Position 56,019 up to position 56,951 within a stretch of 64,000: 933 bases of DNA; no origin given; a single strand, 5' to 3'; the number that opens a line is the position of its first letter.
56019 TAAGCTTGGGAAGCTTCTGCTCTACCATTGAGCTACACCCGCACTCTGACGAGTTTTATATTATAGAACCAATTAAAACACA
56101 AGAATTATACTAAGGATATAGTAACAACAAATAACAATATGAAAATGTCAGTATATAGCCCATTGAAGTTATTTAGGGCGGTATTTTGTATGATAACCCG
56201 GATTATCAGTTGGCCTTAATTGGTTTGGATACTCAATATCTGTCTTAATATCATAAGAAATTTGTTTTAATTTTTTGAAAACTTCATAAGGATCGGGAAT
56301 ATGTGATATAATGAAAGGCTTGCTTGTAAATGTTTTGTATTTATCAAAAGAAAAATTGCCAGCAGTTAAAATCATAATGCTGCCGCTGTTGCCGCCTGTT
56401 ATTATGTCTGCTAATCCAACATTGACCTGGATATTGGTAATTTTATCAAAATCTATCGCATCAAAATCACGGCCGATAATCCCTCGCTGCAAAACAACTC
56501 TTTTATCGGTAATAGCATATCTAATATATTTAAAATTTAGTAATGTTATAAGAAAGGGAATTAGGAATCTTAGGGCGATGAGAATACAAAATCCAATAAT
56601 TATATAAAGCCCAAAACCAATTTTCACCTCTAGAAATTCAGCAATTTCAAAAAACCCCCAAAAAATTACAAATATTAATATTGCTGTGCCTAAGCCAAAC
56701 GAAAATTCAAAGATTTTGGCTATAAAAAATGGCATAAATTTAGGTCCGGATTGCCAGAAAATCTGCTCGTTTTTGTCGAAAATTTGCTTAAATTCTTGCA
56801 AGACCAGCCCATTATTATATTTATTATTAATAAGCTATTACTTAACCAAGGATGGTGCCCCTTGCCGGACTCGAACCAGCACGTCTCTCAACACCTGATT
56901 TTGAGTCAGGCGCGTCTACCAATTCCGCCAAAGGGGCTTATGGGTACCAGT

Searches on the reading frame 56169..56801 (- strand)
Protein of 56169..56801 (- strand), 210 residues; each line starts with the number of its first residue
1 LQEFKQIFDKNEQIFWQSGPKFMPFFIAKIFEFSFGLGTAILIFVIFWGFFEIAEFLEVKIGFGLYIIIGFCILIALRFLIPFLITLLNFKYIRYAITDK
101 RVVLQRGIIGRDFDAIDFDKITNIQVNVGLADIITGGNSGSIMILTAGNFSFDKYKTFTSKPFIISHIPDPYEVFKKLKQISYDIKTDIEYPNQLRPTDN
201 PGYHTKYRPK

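Call 70: search_protein_families(library=pfam, proteins=[window:56169-56801:-], max_evalue=0.001)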
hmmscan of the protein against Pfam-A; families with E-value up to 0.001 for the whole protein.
window:56169-56801:- (210 aa): 2 families
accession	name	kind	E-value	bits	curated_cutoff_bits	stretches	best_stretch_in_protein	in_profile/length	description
PF03703.20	bPH_2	-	1.5e-07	32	22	1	93-148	4-57/78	Bacterial PH domain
PF14470.12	bPH_3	-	0.00098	20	23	0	93-130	23-62/95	Bacterial PH domain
